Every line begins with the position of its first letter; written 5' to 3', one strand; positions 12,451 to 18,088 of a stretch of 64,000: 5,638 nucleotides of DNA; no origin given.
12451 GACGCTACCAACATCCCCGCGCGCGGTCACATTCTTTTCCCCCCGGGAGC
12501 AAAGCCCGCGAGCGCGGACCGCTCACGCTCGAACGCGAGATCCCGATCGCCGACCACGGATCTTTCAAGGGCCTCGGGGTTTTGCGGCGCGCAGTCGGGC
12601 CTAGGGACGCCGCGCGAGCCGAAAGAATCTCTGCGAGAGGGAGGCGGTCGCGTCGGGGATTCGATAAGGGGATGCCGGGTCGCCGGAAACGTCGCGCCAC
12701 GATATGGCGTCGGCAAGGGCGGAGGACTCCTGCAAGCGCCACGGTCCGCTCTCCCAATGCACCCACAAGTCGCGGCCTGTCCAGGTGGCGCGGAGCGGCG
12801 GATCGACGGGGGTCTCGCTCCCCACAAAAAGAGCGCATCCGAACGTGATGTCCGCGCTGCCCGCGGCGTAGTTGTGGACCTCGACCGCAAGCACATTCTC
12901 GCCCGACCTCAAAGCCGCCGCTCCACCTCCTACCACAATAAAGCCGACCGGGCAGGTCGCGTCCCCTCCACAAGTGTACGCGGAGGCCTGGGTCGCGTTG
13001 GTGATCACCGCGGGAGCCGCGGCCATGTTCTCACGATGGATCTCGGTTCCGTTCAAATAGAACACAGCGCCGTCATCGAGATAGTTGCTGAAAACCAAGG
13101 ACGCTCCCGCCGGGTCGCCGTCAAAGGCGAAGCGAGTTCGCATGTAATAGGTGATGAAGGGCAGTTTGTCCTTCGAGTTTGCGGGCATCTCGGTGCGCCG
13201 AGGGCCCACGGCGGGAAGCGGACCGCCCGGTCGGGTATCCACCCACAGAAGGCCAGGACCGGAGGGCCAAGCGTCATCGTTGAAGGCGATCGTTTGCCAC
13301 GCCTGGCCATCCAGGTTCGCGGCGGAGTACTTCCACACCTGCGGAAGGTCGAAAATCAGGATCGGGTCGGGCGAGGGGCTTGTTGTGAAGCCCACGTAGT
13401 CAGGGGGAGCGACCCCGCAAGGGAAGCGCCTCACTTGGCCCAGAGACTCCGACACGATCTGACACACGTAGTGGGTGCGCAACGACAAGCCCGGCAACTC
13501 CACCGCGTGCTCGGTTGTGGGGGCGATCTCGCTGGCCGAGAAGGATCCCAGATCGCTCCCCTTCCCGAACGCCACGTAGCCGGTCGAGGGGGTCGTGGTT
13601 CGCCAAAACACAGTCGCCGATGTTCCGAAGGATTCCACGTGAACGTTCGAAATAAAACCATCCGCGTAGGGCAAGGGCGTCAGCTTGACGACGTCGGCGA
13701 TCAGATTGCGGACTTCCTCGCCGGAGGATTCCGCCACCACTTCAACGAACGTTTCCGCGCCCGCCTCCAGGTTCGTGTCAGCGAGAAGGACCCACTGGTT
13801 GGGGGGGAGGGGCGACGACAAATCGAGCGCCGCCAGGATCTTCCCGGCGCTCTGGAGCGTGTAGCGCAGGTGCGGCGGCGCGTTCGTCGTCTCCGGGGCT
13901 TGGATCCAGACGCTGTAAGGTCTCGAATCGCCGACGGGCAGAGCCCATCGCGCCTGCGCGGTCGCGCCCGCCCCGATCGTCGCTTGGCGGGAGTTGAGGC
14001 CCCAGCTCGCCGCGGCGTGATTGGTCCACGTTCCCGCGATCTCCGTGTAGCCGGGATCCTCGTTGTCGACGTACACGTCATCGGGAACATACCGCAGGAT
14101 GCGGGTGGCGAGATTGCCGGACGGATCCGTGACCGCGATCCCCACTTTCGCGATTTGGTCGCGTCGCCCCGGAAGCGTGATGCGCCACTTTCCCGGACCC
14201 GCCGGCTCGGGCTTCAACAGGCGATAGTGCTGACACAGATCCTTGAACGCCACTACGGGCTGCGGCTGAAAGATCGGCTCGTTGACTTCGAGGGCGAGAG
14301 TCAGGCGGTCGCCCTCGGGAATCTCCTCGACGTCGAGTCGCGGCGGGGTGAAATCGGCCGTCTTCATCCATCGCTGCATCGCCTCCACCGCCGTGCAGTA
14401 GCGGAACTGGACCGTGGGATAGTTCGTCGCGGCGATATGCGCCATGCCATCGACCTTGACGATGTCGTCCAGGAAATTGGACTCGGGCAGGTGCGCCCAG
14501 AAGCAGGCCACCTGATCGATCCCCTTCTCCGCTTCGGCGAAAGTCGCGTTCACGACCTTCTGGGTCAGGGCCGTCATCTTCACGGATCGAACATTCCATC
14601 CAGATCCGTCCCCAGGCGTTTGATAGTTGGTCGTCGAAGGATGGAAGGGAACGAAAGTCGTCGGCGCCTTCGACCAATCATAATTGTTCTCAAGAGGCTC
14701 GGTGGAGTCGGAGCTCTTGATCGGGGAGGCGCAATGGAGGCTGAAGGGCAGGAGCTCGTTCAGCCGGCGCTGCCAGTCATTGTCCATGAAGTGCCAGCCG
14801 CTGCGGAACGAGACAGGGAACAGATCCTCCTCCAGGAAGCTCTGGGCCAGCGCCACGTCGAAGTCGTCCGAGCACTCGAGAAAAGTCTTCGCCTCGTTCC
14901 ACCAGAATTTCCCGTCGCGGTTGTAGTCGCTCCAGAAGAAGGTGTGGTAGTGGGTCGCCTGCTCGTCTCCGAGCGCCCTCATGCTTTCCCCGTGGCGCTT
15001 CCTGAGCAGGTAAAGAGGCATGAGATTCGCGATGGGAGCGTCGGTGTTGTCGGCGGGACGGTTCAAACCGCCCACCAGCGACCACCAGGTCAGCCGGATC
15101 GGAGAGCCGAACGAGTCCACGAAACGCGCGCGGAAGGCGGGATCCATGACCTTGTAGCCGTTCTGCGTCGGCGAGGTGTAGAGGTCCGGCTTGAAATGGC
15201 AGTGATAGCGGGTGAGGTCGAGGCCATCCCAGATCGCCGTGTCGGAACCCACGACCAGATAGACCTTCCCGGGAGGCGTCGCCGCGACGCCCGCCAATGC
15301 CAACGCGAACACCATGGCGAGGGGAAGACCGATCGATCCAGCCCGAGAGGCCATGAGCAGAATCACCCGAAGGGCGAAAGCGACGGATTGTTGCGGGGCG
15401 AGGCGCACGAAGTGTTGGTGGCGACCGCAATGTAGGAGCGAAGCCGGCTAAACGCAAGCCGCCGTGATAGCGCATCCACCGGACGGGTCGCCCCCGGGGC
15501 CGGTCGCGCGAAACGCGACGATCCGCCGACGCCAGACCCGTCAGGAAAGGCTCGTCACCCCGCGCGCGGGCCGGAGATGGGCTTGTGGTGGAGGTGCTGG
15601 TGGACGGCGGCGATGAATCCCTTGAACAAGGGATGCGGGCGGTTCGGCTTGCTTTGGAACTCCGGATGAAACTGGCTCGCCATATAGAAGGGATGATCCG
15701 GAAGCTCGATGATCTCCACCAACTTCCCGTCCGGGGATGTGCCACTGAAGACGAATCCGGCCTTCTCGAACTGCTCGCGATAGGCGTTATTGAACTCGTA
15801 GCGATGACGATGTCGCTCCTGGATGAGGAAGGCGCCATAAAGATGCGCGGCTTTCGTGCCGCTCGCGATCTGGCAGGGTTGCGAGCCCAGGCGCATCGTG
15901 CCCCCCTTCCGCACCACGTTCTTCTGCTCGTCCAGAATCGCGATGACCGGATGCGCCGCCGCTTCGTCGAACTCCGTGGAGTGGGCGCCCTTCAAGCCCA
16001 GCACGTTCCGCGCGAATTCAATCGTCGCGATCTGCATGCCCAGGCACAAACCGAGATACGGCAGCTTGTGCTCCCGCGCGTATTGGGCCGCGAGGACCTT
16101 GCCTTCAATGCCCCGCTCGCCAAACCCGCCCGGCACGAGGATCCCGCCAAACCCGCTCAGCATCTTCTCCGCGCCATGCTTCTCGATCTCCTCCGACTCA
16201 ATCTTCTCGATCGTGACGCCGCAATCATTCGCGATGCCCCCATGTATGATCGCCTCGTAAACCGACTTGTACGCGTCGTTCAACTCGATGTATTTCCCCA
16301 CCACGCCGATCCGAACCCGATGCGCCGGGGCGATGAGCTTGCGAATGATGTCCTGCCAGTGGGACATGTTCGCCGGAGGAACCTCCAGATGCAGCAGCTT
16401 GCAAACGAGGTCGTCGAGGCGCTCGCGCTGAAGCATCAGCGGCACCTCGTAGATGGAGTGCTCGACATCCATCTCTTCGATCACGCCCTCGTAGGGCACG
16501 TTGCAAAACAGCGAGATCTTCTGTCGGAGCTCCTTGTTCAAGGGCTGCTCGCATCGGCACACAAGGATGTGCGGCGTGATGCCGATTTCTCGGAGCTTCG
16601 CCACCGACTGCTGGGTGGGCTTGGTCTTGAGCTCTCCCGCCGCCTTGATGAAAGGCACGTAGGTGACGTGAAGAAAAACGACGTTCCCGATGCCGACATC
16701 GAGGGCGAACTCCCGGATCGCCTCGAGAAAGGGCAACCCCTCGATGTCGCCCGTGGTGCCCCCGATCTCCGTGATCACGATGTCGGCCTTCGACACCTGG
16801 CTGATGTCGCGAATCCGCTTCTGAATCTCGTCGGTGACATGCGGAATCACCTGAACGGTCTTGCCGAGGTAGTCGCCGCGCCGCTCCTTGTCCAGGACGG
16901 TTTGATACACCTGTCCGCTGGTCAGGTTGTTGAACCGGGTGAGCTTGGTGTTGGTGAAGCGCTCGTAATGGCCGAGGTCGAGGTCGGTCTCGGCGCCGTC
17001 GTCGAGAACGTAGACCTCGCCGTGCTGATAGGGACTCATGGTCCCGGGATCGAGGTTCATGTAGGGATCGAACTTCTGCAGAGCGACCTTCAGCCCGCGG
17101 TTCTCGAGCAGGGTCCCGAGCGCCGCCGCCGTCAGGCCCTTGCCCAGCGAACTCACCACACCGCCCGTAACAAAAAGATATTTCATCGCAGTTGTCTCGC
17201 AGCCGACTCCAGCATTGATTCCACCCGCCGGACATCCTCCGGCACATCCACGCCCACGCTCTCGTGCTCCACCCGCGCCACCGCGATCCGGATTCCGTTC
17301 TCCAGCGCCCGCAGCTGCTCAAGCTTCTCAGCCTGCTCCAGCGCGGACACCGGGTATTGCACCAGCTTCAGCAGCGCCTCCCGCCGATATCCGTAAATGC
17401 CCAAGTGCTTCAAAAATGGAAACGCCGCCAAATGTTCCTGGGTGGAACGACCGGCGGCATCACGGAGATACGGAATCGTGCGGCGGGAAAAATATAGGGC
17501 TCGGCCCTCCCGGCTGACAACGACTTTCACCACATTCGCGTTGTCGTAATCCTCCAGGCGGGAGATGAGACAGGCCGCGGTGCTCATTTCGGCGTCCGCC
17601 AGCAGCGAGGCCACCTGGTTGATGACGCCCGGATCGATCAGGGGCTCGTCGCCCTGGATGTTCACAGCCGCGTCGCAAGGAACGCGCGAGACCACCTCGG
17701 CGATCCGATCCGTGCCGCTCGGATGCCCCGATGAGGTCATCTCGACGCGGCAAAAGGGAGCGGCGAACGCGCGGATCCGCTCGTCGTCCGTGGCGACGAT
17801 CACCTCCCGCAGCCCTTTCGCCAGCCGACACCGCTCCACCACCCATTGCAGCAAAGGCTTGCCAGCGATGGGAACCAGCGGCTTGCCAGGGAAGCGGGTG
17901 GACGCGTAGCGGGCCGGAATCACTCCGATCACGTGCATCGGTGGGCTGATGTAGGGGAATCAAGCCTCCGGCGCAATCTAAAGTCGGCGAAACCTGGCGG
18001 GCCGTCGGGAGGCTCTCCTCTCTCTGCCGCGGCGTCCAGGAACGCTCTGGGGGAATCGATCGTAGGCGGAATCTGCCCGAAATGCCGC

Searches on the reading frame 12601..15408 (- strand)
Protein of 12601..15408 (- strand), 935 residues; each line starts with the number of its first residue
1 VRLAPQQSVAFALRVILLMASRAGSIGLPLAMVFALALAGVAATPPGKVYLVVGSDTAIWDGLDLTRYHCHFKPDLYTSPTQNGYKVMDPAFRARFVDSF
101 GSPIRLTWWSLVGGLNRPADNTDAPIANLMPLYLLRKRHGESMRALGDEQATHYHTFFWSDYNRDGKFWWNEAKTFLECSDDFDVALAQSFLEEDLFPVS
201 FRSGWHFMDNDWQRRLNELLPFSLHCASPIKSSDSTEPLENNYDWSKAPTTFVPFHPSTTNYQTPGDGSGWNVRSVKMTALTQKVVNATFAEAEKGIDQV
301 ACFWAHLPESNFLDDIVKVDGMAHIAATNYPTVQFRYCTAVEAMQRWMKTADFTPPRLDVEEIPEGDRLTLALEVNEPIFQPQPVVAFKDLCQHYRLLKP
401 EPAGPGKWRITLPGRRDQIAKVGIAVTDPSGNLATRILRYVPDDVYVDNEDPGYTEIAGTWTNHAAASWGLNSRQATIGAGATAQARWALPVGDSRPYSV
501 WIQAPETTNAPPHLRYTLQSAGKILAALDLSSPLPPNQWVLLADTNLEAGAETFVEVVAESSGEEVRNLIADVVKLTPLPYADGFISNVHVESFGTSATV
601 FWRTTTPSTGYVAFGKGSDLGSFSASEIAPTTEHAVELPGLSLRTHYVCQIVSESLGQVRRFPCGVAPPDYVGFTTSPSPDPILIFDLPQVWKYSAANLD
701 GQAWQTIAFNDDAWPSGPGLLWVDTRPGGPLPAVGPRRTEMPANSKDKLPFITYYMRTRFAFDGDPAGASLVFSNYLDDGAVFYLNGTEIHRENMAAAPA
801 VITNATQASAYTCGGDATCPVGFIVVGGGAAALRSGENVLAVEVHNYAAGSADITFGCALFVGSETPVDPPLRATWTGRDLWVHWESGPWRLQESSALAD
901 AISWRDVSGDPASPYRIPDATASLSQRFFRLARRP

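Call 28: search_protein_families(library=pfam, proteins=[window:12601-15408:-], max_evalue=0.001)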
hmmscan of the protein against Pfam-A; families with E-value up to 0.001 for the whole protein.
window:12601-15408:- (935 aa): 1 family
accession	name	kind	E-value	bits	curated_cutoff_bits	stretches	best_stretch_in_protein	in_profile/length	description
PF25275.1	Golvesin_C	-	6.2e-11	42.9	31.6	1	446-577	2-131/132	Golvesin C-terminal domain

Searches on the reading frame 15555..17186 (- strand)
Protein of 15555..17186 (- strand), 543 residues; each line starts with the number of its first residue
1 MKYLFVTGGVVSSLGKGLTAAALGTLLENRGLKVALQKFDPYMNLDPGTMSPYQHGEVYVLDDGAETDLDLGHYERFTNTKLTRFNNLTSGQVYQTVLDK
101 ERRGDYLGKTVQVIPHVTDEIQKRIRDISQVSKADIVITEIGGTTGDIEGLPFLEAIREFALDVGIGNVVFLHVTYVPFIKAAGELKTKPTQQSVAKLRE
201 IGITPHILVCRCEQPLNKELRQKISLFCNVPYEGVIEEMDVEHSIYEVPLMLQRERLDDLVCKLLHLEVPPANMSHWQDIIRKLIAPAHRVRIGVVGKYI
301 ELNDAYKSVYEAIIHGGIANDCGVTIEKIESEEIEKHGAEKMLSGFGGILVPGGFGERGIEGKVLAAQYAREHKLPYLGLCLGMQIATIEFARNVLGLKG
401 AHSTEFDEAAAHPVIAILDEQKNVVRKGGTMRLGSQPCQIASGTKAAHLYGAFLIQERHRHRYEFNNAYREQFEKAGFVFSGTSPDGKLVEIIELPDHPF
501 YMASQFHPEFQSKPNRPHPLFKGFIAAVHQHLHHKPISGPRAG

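Call 28: search_protein_families(library=pfam, proteins=[window:15555-17186:-], max_evalue=0.001)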
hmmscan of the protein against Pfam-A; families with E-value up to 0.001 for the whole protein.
window:15555-17186:- (543 aa): 4 families
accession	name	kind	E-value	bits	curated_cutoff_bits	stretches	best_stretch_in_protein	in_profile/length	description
PF06418.20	CTP_synth_N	-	1.6e-124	415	26.1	1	2-267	1-265/265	CTP synthase N-terminus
PF00117.34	GATase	-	9.6e-40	136.7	22.8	1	302-526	2-189/190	Glutamine amidotransferase class-I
PF01656.29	CbiA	-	5.9e-05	23.5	25.4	1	12-137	8-79/125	CobQ/CobB/MinD/ParA nucleotide binding domain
PF07722.19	Peptidase_C26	-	0.00019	21.7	20.5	1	368-509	99-219/219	Peptidase C26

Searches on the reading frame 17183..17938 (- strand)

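Call 28: search_protein_families(library=pfam, proteins=[window:17183-17938:-], max_evalue=0.001)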
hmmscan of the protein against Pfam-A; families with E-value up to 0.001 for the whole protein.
window:17183-17938:- (251 aa): 2 families
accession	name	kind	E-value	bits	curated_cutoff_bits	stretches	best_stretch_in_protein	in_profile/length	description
PF02348.25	CTP_transf_3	-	1.3e-53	182.5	22.6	1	4-218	1-217/217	Cytidylyltransferase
PF12804.13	NTP_transf_3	-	3.8e-11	43.9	27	1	13-168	9-151/160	MobA-like NTP transferase domain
